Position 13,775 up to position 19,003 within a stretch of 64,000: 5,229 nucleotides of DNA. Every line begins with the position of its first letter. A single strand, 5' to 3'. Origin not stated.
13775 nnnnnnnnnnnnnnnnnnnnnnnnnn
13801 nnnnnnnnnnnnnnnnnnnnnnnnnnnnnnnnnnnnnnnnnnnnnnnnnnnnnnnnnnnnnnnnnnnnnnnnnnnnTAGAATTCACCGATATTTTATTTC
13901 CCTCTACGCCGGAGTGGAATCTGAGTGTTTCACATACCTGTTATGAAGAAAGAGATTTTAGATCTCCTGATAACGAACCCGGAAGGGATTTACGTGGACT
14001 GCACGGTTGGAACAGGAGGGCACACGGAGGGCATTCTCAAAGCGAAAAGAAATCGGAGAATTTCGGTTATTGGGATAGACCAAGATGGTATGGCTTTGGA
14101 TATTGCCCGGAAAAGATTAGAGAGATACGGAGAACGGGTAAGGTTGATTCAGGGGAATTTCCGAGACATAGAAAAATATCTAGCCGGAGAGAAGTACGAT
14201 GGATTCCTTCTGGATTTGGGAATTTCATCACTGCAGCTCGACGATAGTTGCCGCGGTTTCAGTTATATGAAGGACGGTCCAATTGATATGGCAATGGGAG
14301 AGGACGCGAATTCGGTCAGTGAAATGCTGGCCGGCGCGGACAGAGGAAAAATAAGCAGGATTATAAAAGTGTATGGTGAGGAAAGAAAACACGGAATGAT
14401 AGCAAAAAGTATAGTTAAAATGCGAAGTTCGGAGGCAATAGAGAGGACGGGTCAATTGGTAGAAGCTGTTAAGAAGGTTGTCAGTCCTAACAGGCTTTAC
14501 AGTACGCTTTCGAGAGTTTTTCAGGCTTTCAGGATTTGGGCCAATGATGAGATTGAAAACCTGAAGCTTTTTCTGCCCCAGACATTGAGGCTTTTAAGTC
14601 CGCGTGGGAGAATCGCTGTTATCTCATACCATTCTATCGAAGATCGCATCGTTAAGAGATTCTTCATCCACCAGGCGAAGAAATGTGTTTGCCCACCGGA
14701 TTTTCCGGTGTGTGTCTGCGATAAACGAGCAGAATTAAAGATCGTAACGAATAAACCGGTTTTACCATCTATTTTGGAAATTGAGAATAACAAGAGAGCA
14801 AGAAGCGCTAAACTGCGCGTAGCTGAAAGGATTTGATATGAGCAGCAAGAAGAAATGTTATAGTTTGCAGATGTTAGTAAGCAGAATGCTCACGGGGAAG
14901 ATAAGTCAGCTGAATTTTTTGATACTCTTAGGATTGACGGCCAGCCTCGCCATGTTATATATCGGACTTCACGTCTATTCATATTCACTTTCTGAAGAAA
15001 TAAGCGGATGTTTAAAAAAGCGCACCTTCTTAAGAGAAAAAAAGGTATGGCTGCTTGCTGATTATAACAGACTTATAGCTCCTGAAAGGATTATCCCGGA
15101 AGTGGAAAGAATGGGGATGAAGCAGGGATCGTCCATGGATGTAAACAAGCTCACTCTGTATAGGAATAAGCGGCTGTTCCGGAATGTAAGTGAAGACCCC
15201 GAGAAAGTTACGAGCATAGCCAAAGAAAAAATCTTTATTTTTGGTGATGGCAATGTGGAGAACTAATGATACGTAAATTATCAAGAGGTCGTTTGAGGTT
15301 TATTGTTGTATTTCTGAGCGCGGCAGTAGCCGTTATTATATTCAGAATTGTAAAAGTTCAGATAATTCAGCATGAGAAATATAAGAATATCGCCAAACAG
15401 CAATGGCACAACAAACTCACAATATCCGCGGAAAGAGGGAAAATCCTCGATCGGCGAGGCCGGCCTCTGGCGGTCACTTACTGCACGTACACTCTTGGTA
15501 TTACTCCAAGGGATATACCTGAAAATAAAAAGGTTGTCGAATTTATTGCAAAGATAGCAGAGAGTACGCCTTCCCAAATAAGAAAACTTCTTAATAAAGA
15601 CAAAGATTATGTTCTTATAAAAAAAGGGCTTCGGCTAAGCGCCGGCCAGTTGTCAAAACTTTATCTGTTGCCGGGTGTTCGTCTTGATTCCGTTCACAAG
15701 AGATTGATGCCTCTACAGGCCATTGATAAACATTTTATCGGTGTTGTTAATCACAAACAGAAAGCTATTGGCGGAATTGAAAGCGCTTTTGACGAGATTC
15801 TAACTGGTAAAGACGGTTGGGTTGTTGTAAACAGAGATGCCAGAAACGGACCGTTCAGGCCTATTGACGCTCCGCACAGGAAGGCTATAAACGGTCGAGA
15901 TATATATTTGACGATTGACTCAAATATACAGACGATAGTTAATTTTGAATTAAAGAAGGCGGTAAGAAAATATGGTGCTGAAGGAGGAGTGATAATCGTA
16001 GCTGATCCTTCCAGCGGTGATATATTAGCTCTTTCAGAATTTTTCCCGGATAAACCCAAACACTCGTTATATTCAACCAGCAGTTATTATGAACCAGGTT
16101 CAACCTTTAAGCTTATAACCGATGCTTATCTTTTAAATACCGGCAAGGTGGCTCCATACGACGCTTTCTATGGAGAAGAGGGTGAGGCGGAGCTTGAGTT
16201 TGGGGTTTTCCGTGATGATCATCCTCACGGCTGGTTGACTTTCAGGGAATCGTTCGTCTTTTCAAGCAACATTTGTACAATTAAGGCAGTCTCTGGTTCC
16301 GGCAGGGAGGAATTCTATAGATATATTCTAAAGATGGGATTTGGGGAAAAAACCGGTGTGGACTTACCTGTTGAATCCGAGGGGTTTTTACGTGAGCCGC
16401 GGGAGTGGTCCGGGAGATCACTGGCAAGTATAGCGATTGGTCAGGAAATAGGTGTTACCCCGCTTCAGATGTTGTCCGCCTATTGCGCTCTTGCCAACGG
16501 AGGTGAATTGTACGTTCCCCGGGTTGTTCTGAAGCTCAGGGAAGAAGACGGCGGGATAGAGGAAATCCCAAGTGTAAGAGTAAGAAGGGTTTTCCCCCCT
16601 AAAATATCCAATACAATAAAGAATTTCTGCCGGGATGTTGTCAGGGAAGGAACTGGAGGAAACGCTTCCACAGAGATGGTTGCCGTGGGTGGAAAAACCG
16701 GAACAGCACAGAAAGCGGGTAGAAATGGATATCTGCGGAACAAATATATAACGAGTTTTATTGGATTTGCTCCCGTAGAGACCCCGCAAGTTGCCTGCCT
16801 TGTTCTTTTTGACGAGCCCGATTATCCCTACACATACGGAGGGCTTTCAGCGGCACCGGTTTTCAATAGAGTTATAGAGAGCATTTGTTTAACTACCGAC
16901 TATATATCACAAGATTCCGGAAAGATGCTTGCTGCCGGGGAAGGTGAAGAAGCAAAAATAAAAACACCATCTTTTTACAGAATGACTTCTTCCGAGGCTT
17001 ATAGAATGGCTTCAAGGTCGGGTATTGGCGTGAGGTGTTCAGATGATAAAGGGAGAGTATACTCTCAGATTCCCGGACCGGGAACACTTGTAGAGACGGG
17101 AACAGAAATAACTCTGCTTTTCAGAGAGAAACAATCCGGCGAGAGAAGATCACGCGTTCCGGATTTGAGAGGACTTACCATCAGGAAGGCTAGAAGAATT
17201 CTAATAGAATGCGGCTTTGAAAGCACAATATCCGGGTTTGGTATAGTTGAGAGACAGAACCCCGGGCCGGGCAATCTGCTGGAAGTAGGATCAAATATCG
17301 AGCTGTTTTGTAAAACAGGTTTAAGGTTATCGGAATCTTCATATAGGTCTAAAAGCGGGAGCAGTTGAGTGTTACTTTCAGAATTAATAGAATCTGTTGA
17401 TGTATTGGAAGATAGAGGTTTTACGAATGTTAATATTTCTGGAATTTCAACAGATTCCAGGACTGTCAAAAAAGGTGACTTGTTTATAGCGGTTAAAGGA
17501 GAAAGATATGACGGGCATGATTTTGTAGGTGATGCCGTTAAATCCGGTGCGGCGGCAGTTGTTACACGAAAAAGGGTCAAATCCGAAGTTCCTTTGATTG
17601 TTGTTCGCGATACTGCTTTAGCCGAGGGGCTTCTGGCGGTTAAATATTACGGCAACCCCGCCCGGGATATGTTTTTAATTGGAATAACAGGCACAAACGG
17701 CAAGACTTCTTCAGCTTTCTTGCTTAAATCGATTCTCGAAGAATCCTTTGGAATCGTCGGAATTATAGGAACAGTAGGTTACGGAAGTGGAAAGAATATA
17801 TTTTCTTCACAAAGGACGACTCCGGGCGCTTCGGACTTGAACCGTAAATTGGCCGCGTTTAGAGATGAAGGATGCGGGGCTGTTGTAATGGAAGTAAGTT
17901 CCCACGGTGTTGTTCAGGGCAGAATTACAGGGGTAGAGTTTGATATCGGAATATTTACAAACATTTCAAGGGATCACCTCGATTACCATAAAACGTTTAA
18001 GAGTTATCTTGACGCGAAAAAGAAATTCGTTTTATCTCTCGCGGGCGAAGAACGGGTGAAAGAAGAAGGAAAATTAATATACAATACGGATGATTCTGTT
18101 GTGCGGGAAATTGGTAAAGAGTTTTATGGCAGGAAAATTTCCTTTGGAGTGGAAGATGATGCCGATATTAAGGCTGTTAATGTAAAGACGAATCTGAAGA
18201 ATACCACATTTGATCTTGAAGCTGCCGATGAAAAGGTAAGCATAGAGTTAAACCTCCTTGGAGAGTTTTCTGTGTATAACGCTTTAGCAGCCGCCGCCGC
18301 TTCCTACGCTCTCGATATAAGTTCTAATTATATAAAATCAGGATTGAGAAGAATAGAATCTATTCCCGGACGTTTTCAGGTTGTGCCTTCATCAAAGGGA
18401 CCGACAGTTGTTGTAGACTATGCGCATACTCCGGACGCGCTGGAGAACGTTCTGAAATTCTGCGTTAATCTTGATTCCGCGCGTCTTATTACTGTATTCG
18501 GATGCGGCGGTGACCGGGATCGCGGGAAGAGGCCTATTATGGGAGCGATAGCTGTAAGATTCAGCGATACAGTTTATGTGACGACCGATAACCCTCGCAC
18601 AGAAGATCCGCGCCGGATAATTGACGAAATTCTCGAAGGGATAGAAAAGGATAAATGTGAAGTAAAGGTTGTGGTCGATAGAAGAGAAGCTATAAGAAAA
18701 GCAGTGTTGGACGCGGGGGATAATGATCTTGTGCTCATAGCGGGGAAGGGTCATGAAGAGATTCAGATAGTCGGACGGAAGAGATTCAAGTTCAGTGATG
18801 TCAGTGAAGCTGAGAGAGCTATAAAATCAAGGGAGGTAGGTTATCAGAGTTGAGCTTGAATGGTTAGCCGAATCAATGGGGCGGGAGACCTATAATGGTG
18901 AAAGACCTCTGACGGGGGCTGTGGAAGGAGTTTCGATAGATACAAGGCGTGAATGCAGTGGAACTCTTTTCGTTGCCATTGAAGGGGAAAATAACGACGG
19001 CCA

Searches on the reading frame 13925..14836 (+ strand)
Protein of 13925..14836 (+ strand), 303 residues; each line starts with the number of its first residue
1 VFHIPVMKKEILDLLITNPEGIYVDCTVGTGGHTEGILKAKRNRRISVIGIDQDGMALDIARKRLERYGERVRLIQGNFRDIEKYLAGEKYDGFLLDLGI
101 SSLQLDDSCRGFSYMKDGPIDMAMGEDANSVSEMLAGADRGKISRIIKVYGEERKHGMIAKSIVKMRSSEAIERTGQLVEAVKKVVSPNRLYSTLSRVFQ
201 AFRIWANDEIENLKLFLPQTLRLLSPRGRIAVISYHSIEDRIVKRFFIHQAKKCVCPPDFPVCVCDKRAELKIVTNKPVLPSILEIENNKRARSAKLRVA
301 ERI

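Call 89: search_protein_families(library=pfam, proteins=[window:13925-14836:+], max_evalue=1e-8)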
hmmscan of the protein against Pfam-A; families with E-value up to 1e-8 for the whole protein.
window:13925-14836:+ (303 aa): 1 family
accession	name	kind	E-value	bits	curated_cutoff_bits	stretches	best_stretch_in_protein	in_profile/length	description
PF01795.25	Methyltransf_5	-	8.6e-99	331.3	27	1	2-303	3-309/309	MraW methylase family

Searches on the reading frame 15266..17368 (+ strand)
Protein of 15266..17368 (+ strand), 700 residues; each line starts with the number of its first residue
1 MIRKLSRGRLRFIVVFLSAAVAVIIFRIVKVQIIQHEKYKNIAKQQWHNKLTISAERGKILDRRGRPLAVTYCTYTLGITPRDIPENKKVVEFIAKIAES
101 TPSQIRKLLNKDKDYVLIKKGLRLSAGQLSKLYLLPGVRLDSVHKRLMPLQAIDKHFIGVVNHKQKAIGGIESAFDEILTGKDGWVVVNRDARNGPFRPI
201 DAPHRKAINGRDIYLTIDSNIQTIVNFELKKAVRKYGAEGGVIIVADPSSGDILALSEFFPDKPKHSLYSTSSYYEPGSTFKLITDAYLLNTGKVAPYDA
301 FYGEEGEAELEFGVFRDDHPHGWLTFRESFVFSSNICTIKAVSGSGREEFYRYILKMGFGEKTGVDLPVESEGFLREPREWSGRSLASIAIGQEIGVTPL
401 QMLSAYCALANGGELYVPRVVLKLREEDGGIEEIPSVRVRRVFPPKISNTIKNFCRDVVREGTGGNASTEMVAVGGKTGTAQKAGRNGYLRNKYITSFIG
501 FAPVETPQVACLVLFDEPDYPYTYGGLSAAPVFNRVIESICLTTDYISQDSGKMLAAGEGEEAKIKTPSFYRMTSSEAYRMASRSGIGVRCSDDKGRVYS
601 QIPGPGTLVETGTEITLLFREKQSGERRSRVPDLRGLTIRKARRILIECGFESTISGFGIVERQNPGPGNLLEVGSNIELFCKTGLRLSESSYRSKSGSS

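Call 89: search_protein_families(library=pfam, proteins=[window:15266-17368:+], max_evalue=1e-8)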
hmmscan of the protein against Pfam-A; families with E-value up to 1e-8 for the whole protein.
window:15266-17368:+ (700 aa): 3 families
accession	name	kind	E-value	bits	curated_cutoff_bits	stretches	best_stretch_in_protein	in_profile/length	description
PF00905.27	Transpeptidase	-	2.9e-55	188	22.1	1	241-538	1-299/299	Penicillin binding protein transpeptidase domain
PF03793.24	PASTA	-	9.6e-18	64.4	23.2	0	566-619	2-62/64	PASTA domain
PF03717.20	PBP_dimer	-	1.2e-14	55.5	24.4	1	53-194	2-173/180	Penicillin-binding Protein dimerisation domain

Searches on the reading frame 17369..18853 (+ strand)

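Call 89: search_protein_families(library=pfam, proteins=[window:17369-18853:+], max_evalue=1e-8)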
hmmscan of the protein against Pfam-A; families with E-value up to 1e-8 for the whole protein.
window:17369-18853:+ (494 aa): 3 families
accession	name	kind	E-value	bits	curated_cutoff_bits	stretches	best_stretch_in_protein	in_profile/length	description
PF08245.18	Mur_ligase_M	-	4.6e-49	167.5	24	1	106-311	1-199/200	Mur ligase middle domain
PF02875.26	Mur_ligase_C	-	3.2e-35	122.2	28.4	1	334-461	1-127/127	Mur ligase, glutamate ligase domain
PF01225.30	Mur_ligase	-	2.4e-11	44.3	21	1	23-73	2-57/95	Mur ligase family, catalytic domain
